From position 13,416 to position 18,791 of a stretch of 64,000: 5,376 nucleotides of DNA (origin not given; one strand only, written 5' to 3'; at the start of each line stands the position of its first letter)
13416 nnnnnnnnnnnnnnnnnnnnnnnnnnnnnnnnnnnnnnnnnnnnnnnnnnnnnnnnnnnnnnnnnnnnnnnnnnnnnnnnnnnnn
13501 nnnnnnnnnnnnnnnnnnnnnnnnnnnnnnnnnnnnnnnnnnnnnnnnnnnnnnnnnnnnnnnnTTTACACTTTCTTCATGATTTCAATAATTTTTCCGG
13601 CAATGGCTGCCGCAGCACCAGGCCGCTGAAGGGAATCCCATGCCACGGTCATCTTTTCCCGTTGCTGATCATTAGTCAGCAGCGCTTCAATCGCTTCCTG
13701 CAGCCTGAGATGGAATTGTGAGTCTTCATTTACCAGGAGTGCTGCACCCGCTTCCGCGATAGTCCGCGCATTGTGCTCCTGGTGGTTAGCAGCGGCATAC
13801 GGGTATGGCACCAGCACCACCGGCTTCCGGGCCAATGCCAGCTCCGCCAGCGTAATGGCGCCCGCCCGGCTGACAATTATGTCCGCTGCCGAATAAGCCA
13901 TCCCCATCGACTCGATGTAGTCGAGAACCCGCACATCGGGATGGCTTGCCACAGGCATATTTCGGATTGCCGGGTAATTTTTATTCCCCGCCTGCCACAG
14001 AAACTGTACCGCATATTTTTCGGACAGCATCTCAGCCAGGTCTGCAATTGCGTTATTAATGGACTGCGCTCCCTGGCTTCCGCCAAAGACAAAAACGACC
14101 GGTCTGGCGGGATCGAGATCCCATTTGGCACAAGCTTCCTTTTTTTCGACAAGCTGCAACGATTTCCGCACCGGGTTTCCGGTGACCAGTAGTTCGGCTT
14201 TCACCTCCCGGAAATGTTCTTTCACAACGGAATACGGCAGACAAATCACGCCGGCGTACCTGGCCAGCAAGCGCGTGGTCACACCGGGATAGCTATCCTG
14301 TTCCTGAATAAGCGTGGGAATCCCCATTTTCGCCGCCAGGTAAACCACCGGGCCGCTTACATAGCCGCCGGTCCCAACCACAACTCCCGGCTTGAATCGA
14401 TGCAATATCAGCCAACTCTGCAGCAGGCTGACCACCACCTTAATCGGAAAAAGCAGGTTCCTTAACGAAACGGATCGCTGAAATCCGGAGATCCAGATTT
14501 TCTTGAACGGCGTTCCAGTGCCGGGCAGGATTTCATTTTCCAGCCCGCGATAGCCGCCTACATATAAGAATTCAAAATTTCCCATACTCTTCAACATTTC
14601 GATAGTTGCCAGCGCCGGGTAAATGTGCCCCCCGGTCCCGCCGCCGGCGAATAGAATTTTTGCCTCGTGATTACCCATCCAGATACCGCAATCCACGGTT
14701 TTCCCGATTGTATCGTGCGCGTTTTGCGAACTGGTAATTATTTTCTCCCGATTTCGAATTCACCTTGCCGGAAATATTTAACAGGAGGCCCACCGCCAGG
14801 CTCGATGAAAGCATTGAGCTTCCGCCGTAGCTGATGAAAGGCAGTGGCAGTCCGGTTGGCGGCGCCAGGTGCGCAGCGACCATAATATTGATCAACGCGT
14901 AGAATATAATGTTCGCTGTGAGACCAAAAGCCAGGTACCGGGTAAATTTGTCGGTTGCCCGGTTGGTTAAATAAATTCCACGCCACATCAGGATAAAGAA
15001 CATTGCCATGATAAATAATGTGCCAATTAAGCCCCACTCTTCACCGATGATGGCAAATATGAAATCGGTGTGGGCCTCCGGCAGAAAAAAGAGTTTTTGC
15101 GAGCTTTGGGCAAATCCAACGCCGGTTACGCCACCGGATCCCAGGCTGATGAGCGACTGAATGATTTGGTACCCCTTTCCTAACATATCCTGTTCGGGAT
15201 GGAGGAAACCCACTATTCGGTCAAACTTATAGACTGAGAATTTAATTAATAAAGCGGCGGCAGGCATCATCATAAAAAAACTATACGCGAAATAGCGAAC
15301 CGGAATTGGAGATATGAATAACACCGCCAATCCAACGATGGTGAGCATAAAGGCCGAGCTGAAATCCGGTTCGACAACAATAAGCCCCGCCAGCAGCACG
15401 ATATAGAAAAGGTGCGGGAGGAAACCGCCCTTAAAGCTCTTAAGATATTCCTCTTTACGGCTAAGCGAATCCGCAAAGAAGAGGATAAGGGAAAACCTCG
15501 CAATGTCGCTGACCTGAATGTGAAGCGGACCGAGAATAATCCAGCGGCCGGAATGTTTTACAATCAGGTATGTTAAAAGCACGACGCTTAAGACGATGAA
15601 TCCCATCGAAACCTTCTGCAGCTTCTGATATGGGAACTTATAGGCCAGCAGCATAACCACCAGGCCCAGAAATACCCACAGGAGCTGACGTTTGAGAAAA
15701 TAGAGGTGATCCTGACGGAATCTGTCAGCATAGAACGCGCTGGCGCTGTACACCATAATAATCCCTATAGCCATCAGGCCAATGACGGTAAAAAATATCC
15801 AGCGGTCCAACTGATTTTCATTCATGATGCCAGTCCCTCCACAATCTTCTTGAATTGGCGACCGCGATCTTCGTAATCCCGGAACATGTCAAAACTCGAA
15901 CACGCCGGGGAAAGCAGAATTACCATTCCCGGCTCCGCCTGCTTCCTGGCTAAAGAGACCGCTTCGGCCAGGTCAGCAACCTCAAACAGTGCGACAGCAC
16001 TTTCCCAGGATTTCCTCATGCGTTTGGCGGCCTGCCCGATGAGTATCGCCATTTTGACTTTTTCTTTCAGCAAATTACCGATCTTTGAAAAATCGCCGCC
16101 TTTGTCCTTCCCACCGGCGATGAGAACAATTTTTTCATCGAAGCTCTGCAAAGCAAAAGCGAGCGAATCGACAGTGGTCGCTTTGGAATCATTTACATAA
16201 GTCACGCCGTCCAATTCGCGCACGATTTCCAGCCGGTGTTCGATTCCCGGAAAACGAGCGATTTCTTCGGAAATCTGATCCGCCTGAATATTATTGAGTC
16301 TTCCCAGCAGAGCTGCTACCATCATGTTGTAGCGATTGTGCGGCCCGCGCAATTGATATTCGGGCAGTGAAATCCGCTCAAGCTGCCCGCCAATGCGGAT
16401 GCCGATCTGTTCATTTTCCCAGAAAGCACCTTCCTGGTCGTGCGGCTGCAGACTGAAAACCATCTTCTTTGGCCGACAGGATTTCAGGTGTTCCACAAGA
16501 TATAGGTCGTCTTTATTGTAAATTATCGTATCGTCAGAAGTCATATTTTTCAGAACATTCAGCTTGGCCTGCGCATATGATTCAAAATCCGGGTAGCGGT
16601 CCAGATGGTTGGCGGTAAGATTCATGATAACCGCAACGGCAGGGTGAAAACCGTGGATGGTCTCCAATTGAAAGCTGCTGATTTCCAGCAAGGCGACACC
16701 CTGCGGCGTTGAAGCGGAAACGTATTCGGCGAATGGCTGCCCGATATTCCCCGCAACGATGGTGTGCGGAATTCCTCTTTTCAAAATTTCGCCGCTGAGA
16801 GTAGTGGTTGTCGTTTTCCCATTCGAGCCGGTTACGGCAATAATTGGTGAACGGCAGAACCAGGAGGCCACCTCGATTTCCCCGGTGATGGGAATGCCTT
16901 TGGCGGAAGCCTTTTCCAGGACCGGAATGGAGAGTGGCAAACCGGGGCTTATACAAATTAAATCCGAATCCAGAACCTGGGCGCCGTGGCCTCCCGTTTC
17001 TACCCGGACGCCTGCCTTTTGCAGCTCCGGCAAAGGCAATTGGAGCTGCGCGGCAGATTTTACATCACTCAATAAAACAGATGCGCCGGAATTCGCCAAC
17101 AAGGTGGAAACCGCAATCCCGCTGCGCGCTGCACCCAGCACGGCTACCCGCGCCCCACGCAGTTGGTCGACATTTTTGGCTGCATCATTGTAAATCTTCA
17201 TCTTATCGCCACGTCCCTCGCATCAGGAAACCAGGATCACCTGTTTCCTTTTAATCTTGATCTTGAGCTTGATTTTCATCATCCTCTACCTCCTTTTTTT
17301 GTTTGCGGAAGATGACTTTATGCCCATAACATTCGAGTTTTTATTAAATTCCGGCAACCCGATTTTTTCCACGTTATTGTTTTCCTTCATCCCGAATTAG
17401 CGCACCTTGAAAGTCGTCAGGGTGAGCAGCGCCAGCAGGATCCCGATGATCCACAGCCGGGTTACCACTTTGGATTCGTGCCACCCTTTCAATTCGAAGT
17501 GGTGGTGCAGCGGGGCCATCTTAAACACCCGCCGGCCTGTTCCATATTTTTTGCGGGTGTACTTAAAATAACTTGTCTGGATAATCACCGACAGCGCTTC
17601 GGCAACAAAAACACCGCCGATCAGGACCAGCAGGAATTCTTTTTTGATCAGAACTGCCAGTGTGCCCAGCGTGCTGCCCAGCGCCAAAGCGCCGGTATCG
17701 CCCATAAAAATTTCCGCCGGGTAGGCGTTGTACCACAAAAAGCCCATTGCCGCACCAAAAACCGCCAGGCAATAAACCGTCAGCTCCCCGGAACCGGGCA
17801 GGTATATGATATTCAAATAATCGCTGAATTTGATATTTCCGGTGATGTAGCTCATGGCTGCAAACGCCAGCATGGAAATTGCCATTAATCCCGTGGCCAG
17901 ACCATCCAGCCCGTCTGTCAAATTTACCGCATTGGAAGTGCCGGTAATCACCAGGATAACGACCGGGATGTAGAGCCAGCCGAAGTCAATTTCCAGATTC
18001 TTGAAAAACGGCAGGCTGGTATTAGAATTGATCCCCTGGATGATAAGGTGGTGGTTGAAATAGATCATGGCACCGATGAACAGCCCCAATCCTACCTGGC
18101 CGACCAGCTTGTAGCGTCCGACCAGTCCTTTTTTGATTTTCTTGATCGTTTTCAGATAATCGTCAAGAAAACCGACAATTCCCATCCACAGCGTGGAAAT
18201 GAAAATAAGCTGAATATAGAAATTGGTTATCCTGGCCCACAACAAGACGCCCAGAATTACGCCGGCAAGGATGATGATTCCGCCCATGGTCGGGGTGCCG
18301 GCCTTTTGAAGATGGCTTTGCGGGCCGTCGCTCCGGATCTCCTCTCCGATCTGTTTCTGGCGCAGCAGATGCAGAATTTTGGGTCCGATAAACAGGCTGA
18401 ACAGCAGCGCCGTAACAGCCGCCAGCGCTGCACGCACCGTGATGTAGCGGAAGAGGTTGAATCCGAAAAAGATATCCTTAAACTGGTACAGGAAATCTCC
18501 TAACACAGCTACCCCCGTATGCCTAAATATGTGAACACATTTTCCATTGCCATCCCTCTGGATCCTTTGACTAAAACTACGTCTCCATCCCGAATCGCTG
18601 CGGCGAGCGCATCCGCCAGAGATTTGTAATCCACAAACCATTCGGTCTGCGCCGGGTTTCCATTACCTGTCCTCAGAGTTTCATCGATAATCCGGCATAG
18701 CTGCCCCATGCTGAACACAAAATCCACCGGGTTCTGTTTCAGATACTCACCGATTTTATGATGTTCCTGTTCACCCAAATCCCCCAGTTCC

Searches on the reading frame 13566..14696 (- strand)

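Call 85: search_protein_families(library=pfam, proteins=[window:13566-14696:-], max_evalue=0.000001)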
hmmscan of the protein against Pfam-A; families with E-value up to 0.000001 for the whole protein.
window:13566-14696:- (376 aa): 2 families
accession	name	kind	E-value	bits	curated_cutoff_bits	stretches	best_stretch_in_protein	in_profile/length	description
PF04101.22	Glyco_tran_28_C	-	3.1e-37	128.6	22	1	200-351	1-152/166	Glycosyltransferase family 28 C-terminal domain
PF03033.26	Glyco_transf_28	-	4e-29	101.9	26.2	1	14-148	1-134/139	Glycosyltransferase family 28 N-terminal domain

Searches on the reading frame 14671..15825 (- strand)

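Call 86: search_protein_families(library=pfam, proteins=[window:14671-15825:-], max_evalue=0.000001)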
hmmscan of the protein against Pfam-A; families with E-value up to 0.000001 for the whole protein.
window:14671-15825:- (384 aa): 1 family
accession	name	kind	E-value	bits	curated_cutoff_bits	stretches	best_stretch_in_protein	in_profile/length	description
PF01098.24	FTSW_RODA_SPOVE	-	1.6e-98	330.4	26.4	1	10-354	4-353/356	Cell cycle protein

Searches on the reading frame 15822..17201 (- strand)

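Call 86: search_protein_families(library=pfam, proteins=[window:15822-17201:-], max_evalue=0.000001)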
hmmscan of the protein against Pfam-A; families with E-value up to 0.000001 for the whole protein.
window:15822-17201:- (459 aa): 3 families
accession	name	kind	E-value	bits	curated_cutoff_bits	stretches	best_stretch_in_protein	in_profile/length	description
PF08245.18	Mur_ligase_M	-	1.9e-25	90.4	24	1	123-299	1-199/200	Mur ligase middle domain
PF02875.26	Mur_ligase_C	-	7.2e-17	62.8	28.4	1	322-434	1-127/127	Mur ligase, glutamate ligase domain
PF21799.2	MurD-like_N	-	2.7e-09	37.6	27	1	18-107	2-88/88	Mur ligase MurD-like, N-terminal domain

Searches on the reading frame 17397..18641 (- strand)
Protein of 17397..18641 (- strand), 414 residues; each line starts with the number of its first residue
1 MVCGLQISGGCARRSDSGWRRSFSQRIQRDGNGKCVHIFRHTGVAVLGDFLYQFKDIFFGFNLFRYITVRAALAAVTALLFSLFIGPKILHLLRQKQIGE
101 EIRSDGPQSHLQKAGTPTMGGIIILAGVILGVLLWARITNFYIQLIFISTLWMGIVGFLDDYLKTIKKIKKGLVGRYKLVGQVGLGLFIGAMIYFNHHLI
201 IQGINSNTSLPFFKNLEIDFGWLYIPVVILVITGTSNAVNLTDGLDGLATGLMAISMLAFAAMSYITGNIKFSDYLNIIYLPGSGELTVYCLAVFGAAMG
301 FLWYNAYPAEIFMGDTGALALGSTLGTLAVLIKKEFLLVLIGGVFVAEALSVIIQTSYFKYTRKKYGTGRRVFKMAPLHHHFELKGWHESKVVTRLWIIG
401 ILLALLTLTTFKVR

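Call 86: search_protein_families(library=pfam, proteins=[window:17397-18641:-], max_evalue=0.000001)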
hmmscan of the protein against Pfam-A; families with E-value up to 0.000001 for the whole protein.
window:17397-18641:- (414 aa): 1 family
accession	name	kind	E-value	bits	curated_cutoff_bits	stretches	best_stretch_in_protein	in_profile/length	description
PF00953.26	Glycos_transf_4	-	1.2e-33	116.8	27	1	145-331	3-158/160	Glycosyl transferase family 4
